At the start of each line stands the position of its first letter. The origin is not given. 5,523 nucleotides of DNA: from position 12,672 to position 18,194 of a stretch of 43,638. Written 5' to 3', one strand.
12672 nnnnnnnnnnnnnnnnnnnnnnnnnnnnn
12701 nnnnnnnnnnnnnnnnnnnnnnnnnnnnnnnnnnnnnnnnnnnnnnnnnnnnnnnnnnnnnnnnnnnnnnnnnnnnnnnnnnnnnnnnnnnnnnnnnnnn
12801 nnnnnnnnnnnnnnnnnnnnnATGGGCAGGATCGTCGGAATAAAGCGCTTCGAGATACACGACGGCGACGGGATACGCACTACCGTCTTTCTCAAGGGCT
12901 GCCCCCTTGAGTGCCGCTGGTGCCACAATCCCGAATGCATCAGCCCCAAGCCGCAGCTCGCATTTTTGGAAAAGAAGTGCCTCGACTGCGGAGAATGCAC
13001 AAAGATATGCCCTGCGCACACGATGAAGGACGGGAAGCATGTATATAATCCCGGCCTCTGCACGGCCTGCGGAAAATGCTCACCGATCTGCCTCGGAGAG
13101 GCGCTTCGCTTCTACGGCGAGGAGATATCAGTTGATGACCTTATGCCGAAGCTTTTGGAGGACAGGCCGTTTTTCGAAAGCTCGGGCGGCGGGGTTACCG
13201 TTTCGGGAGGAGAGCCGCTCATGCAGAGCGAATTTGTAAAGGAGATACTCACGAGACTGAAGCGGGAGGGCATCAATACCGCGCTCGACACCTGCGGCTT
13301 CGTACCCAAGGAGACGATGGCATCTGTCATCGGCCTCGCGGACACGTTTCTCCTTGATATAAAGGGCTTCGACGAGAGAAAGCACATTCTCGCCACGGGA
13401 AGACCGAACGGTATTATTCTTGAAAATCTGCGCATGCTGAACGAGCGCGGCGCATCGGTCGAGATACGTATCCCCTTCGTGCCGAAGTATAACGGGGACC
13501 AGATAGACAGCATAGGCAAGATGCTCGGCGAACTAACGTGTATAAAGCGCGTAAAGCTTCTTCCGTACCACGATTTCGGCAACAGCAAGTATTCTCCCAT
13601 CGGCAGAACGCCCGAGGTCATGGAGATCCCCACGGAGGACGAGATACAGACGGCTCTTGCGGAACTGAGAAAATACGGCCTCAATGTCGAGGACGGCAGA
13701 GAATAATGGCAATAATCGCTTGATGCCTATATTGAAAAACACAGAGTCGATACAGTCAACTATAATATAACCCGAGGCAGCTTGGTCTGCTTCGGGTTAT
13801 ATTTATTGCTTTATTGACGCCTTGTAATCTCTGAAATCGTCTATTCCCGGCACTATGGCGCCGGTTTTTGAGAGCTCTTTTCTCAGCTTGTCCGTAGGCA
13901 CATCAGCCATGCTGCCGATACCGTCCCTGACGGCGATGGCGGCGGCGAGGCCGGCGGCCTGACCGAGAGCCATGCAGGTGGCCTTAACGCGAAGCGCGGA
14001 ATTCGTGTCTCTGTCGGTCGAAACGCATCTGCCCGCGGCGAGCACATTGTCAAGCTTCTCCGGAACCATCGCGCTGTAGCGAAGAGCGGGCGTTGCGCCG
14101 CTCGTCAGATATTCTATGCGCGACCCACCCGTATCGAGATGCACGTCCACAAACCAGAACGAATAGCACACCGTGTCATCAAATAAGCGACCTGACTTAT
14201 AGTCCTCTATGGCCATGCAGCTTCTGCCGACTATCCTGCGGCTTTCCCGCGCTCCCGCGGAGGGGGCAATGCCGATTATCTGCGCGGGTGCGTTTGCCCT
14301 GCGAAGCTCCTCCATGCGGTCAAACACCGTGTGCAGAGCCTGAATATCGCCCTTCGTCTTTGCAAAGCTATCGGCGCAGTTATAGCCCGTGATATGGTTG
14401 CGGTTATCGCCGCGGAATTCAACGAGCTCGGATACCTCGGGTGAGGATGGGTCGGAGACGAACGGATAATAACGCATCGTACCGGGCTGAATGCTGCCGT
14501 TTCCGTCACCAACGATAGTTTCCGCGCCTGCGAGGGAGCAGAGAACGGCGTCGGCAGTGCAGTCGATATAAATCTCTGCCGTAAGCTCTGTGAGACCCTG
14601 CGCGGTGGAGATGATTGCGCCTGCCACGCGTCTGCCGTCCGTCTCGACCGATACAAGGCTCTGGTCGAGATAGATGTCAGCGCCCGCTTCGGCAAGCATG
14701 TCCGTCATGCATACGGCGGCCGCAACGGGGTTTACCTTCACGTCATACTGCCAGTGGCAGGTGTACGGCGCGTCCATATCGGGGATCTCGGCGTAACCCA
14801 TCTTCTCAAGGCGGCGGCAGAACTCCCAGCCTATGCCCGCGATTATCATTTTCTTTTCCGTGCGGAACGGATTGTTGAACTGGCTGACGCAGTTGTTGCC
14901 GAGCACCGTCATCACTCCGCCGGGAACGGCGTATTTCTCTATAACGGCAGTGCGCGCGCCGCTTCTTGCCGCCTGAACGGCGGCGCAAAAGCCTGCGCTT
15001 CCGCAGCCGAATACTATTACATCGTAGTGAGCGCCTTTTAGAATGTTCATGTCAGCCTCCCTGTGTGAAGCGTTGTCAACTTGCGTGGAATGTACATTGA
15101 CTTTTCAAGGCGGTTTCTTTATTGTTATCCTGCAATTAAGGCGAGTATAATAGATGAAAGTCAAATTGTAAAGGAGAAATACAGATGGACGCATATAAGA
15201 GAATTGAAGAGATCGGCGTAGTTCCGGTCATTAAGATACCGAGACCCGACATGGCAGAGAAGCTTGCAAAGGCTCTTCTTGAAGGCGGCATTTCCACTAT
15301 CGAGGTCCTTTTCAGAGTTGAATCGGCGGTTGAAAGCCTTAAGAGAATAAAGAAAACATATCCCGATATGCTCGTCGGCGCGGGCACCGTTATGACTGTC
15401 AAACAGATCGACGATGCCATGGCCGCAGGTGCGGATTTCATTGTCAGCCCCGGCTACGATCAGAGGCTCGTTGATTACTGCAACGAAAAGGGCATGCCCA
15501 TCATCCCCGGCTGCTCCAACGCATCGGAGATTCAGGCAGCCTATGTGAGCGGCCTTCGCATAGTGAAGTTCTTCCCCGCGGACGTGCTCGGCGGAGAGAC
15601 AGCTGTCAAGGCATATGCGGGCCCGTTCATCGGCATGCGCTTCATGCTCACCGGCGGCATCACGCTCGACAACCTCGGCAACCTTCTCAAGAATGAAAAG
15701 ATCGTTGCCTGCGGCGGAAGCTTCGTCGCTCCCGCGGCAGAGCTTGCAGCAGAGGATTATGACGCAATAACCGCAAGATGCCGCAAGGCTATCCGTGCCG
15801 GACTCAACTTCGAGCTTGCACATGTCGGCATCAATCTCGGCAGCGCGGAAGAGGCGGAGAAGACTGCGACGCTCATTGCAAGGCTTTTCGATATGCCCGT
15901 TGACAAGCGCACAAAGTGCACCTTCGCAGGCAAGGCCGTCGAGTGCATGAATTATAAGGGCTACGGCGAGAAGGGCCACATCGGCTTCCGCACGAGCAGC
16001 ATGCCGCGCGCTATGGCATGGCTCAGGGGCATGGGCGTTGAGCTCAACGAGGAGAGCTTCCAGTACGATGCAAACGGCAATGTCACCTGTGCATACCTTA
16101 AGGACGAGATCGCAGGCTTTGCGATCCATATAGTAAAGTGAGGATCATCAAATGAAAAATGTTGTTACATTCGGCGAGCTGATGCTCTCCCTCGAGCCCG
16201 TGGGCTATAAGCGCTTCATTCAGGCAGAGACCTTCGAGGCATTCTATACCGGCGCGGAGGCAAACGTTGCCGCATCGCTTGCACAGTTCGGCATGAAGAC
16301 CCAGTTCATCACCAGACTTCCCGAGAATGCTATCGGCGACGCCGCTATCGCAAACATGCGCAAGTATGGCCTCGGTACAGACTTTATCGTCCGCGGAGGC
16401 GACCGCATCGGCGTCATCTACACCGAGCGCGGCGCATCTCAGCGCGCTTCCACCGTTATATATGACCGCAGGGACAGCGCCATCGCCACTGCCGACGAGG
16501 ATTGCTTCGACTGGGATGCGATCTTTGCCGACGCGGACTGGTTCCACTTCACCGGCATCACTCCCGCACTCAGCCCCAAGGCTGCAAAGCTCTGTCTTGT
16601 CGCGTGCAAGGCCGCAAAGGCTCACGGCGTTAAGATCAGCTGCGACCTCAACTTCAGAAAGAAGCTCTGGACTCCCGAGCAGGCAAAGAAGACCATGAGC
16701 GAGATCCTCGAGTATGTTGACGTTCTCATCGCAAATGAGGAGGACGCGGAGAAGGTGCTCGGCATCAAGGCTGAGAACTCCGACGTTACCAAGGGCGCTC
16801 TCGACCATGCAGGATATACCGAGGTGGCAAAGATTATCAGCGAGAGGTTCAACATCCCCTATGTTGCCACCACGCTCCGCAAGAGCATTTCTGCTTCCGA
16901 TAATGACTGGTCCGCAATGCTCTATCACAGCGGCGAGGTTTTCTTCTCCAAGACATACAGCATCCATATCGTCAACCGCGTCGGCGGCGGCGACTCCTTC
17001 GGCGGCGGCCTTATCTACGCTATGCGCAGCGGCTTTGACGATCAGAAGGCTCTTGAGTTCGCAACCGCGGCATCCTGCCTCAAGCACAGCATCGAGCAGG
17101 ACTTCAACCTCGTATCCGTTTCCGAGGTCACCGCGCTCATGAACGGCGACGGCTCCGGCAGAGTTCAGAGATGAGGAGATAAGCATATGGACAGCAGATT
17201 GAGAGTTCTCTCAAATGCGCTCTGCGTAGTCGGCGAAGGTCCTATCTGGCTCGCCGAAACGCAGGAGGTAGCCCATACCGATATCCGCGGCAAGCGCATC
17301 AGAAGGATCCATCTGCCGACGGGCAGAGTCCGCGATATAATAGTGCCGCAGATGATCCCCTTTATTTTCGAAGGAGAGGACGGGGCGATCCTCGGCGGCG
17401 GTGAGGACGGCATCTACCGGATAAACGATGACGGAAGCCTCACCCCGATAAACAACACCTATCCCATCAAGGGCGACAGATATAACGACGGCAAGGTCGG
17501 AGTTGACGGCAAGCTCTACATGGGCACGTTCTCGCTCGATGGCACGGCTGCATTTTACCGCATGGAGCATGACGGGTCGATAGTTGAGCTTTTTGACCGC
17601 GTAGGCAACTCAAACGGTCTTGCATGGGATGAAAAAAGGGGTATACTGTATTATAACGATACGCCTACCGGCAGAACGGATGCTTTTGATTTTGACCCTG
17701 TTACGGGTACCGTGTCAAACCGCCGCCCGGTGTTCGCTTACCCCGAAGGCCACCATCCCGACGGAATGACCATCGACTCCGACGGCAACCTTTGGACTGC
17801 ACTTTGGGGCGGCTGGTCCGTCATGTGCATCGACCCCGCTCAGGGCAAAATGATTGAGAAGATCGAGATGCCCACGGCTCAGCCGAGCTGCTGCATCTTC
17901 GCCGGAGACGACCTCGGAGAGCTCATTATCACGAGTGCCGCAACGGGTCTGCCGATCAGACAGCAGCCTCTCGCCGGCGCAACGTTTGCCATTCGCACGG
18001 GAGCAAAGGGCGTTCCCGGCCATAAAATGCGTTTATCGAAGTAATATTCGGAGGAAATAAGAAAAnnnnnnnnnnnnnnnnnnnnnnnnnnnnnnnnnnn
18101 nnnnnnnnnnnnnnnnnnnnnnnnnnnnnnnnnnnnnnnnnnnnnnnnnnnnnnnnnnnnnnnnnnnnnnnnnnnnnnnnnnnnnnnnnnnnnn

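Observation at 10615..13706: Orphan, unusually short glycyl-radical enzyme plus activase inside a sugar / sugar-acid island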

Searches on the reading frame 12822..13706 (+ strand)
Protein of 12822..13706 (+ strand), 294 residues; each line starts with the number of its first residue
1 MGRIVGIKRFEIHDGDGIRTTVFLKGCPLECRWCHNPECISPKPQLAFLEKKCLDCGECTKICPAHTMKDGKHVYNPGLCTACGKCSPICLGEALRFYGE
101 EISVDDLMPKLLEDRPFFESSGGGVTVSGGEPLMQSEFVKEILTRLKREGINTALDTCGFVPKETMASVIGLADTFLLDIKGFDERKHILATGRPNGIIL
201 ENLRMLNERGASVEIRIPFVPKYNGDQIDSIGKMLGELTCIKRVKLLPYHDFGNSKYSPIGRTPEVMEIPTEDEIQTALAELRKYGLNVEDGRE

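Call 3: search_protein_families(library=pfam, proteins=[window:12822-13706:+])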
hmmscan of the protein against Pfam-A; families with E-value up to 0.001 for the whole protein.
window:12822-13706:+ (294 aa): 8 families
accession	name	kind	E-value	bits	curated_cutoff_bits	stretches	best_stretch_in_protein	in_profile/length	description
PF04055.27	Radical_SAM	-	2.8e-16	60.6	29.5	1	23-231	3-162/166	Radical SAM superfamily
PF13353.11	Fer4_12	-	1.8e-12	48.1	22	1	14-166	2-98/137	4Fe-4S single cluster domain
PF12837.12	Fer4_6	-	2.2e-07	30.9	25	1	50-66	6-22/24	4Fe-4S binding domain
PF00037.32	Fer4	-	4e-07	30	21.1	0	50-66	5-21/24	4Fe-4S binding domain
PF13237.11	Fer4_10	-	3.9e-06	27.1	25.5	1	50-90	6-52/53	4Fe-4S dicluster domain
PF13183.11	Fer4_8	-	0.00016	22.6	27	0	52-69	4-21/68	4Fe-4S dicluster domain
PF13484.11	Fer4_16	-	0.00043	21.4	30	0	52-71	1-20/66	4Fe-4S double cluster binding domain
PF12800.12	Fer4_4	-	0.00066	20.3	24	0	51-65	2-16/17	4Fe-4S binding domain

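Call 4: search_protein_families(library=ncbifam, proteins=[window:12822-13706:+])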
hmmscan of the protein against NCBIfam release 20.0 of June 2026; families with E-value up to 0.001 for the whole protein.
window:12822-13706:+ (294 aa): 31 families (the best 25 are shown)
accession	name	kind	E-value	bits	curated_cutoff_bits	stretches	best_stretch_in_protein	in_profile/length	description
TIGR02494.1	PFLE_PFLC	subfamily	4.1e-95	318.4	174.35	1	4-278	1-283/293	glycyl-radical enzyme activating protein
NF043069.1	T4HPD_activ_SAM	equivalog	1.6e-91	306.8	425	1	2-290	2-296/299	trans-4-hydroxy-L-proline dehydratase activase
NF048010.1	SfplDhtActHpsHDes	equivalog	9.9e-81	270.8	430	1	2-279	6-294/298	(2S)-3-sulfopropanediol dehydratase activating enzyme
TIGR04395.1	cutC_activ_rSAM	equivalog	4.5e-76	256.1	360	1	2-289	5-304/309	choline TMA-lyase-activating enzyme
NF033719.1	ind_deCO2_activ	equivalog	3.5e-67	226.9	425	1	3-271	2-280/302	indoleacetate decarboxylase activase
TIGR04003.1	rSAM_BssD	equivalog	3e-65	220.4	496.45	1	4-265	3-275/314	[benzylsuccinate synthase]-activating enzyme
NF048008.1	SfplDhtActHpfHKleb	equivalog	5.3e-64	216.5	500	1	4-285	2-295/308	(2S)-3-sulfopropanediol dehydratase activating enzyme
NF033717.2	HPDL_rSAM_activ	equivalog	8.4e-61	205.9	420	1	2-283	4-293/311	4-hydroxyphenylacetate decarboxylase activase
NF007483.0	PRK10076.1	equivalog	2.7e-59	200.7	326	2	80-286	76-285/292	[formate-C-acetyltransferase]-activating enzyme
TIGR02493.1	PFLA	equivalog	5.1e-50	170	231.75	2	99-276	43-224/235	pyruvate formate-lyase-activating protein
TIGR04041.1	activase_YjjW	hypoth_equivalog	1.1e-49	169.4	250.2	1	6-258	6-247/276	YjjW family glycine radical enzyme activase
NF008356.0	PRK11145.1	equivalog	3.4e-44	151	375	2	99-289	48-244/246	pyruvate formate lyase 1-activating protein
TIGR02495.1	NrdG2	equivalog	5.8e-20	71.4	131.15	2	98-228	43-173/193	anaerobic ribonucleoside-triphosphate reductase activating protein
TIGR02491.1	NrdG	equivalog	2e-11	44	126.1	1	4-42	2-40/154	anaerobic ribonucleoside-triphosphate reductase activating protein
TIGR04349.1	rSAM_QueE_gams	hypoth_equivalog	8.4e-07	28.9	300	0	123-161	63-100/210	7-carboxy-7-deazaguanine synthase QueE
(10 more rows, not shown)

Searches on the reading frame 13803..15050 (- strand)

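Call 3: search_protein_families(library=pfam, proteins=[window:13803-15050:-])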
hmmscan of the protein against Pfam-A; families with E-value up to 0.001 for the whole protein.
window:13803-15050:- (415 aa): 6 families
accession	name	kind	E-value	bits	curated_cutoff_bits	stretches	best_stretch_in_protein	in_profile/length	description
PF12831.13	FAD_oxidored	-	2.3e-78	264.8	27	2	10-196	1-174/416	FAD dependent oxidoreductase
PF01266.30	DAO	-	4.1e-08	33.6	27.9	0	10-45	1-37/353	FAD dependent oxidoreductase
PF00890.30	FAD_binding_2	-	6.7e-05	22.7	20.4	1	10-44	1-35/414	FAD binding domain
PF01946.23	Thi4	-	6.9e-05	22.6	26.2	1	4-49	13-59/235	Thi4 family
PF03486.20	HI0933_like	-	0.00016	21.7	50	1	10-51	2-43/244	HI0933-like protein Rossmann domain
PF01134.28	GIDA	-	0.00024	20.7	22.1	1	10-38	1-29/391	Glucose inhibited division protein A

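Call 4: search_protein_families(library=ncbifam, proteins=[window:13803-15050:-])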
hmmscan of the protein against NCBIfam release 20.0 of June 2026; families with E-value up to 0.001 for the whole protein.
window:13803-15050:- (415 aa): 44 families (the best 25 are shown)
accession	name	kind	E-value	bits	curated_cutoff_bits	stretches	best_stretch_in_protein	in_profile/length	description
NF009476.0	PRK12839.1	equivalog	3.4e-08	32.1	940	1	6-51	6-51/572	FAD-dependent oxidoreductase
NF003585.0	PRK05249.1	equivalog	5.3e-08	31.9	465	1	7-51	5-49/464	Si-specific NAD(P)(+) transhydrogenase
NF009478.0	PRK12844.1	equivalog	1.2e-07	30.5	789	1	7-51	7-51/559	3-ketosteroid-delta-1-dehydrogenase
NF005882.1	PRK07843.1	equivalog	2.9e-07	29.3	788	1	8-48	1-41/547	3-oxosteroid 1-dehydrogenase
NF041160.1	DGGPL_Thplmales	equivalog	3.3e-07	29.6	780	0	8-41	3-36/396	digeranylgeranylglycerophospholipid reductase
NF004789.0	PRK06134.1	subfamily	4.1e-07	28.9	747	1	7-48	11-52/581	FAD-dependent oxidoreductase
NF005508.0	PRK07121.1-1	equivalog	6.7e-07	28.2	537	1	8-51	20-63/497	FAD-binding protein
TIGR01350.1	lipoamide_DH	equivalog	7.7e-07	28.2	408.8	1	8-48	1-40/461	dihydrolipoyl dehydrogenase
NF005511.0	PRK07121.1-4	equivalog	1.8e-06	26.7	466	1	7-45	19-56/553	FAD-binding protein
NF004776.0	PRK06116.1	equivalog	2.3e-06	26.9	480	1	7-46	3-42/450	glutathione-disulfide reductase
TIGR02032.1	GG-red-SF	subfamily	2.6e-06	27.4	158.8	1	9-44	1-36/297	geranylgeranyl reductase family protein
NF006130.0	PRK08274.1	equivalog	3.2e-06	26.2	369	1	7-39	4-36/467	FAD-dependent tricarballylate dehydrogenase TcuA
NF005510.0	PRK07121.1-3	subfamily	7.8e-06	24.9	481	1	8-49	22-63/492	FAD-binding protein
NF005866.0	PRK07803.1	equivalog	1.1e-05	23.8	819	1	5-50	5-49/631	fumarate reductase/succinate dehydrogenase flavoprotein subunit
TIGR01372.1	soxA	subfamily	1.1e-05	23.5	1164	1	7-47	167-207/996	sarcosine oxidase subunit alpha family protein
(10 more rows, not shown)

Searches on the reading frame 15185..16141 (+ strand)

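Call 3: search_protein_families(library=pfam, proteins=[window:15185-16141:+])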
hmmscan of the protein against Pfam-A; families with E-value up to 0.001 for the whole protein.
window:15185-16141:+ (318 aa): 1 family
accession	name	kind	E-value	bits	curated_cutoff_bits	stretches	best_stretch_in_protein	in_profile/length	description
PF01081.25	Aldolase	-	3.2e-57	193.6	27.8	1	6-197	4-195/196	KDPG and KHG aldolase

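Call 4: search_protein_families(library=ncbifam, proteins=[window:15185-16141:+])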
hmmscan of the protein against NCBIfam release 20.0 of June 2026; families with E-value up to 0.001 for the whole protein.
window:15185-16141:+ (318 aa): 8 families
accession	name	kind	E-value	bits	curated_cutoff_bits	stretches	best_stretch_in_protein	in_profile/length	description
NF004325.0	PRK05718.1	subfamily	2.5e-66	223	241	1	5-204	10-209/213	keto-hydroxyglutarate-aldolase/keto-deoxy-phosphogluconate aldolase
TIGR01182.1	eda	subfamily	1.5e-65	220.3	156.05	1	5-203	3-201/204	bifunctional 4-hydroxy-2-oxoglutarate aldolase/2-dehydro-3-deoxy-phosphogluconate aldolase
NF041633.1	trifunc_aldol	exception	1.5e-48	165.6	700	1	3-204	2-215/580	KHG/KDPG aldolase/sugar kinase fusion protein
NF004673.0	PRK06015.1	equivalog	4e-47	160.8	320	1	11-202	16-207/212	2-dehydro-3-deoxy-phosphogluconate aldolase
NF005673.0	PRK07455.1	equivalog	4.7e-40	137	232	1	8-203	11-206/213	bifunctional 4-hydroxy-2-oxoglutarate aldolase/2-dehydro-3-deoxy-phosphogluconate aldolase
NF005119.0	PRK06552.1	subfamily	5.1e-40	137.3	238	1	4-202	7-205/213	bifunctional 2-keto-4-hydroxyglutarate aldolase/2-keto-3-deoxy-6-phosphogluconate aldolase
NF005499.0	PRK07114.1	equivalog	6.8e-33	114.3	275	1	3-204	9-215/223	bifunctional 4-hydroxy-2-oxoglutarate aldolase/2-dehydro-3-deoxy-phosphogluconate aldolase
NF006600.0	PRK09140.1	subfamily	1.6e-26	92.9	207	1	10-171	11-173/210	2-dehydro-3-deoxy-6-phosphogalactonate aldolase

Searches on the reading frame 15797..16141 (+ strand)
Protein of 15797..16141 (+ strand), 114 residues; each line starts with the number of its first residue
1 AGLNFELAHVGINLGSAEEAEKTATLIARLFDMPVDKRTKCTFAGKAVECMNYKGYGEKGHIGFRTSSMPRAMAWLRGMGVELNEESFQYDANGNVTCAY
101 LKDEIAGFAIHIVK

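Call 63: search_protein_families(library=pfam, proteins=[window:15797-16141:+], max_evalue=0.01)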
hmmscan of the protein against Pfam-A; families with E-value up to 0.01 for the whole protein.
window:15797-16141:+ (114 aa): 1 family
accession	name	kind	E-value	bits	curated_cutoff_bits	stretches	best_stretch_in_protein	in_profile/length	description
PF13669.12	Glyoxalase_4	-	0.0093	16.7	27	0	61-95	71-105/109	Glyoxalase/Bleomycin resistance protein/Dioxygenase superfamily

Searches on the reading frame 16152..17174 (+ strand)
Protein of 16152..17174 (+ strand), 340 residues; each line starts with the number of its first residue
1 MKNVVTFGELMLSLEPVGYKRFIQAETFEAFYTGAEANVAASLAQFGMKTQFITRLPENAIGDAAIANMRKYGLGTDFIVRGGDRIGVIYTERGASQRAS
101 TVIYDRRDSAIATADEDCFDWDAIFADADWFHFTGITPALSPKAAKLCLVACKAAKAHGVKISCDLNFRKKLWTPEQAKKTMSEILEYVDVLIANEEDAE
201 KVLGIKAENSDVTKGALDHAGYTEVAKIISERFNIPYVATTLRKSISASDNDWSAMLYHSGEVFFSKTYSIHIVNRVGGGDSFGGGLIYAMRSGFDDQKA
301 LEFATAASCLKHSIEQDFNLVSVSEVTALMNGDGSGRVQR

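Call 6: search_protein_families(library=pfam, proteins=[window:16152-17174:+], max_evalue=0.00001)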
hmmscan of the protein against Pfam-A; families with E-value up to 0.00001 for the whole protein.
window:16152-17174:+ (340 aa): 1 family
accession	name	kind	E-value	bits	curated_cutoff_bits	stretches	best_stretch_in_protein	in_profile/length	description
PF00294.29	PfkB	-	5e-35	121.7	25.8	1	1-310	1-288/302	pfkB family carbohydrate kinase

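Call 60: search_protein_families(library=ncbifam, proteins=[window:16152-17174:+], max_evalue=1e-10)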
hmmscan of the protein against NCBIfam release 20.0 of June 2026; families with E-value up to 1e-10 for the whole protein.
window:16152-17174:+ (340 aa): 10 families
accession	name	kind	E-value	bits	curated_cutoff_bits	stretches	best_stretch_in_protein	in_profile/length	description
NF041633.1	trifunc_aldol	exception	9e-167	556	700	1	2-340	242-580/580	KHG/KDPG aldolase/sugar kinase fusion protein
NF041332.1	KDG_KDGal_kin_Halo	equivalog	2.4e-70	237.5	440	1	1-340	1-320/320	bifunctional 2-dehydro-3-deoxygluconokinase/2-dehydro-3-deoxygalactonokinase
NF040938.1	KDG_KDGal_kin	equivalog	6.1e-38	130.6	400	1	4-321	1-293/305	bifunctional 2-dehydro-3-deoxygluconokinase/2-dehydro-3-deoxygalactonokinase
TIGR04382.1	myo_inos_iolC_N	equivalog_domain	4.8e-32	111.5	300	1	3-310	3-288/309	5-dehydro-2-deoxygluconokinase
NF049991.1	TagKinase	equivalog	2.8e-17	62.5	420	1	5-308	11-292/321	tagatose kinase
NF052444.1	DhDoxglucKinKdgK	equivalog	2.2e-14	53.5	400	1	39-225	35-223/303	2-dehydro-3-deoxygluconokinase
TIGR02152.1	D_ribokin_bact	equivalog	3.1e-13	49.7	299.65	0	23-80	25-82/298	ribokinase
NF006957.1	PRK09434.1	equivalog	1.1e-12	48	450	1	32-298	26-267/302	fructokinase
NF008353.0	PRK11142.1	equivalog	3.8e-11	43.1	341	0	24-310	30-282/307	ribokinase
NF053626.1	RibKinHalex1628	equivalog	7e-11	42.1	330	0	34-214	39-202/293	ATP-dependent ribose-1-phosphate kinase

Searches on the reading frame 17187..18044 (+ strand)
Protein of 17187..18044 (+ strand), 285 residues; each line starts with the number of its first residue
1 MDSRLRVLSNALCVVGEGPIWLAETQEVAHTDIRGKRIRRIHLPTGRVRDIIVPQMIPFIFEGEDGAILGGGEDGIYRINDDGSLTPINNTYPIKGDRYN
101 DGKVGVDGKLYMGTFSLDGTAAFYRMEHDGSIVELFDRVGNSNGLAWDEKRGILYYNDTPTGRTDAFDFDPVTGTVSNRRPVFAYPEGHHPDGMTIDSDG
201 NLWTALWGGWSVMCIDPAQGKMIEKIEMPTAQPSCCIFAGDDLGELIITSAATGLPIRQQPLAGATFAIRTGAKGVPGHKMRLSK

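Call 7: search_protein_families(library=pfam, proteins=[window:17187-18044:+], max_evalue=0.00001)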
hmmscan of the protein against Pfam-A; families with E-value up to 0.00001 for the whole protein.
window:17187-18044:+ (285 aa): 1 family
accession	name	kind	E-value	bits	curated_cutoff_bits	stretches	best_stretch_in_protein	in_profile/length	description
PF08450.18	SGL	-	1.6e-62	211.8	26.3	1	15-251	1-245/246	SMP-30/Gluconolactonase/LRE-like region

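Call 60: search_protein_families(library=ncbifam, proteins=[window:17187-18044:+], max_evalue=1e-10)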
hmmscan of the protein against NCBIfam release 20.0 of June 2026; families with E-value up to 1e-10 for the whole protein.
window:17187-18044:+ (285 aa): 0 families
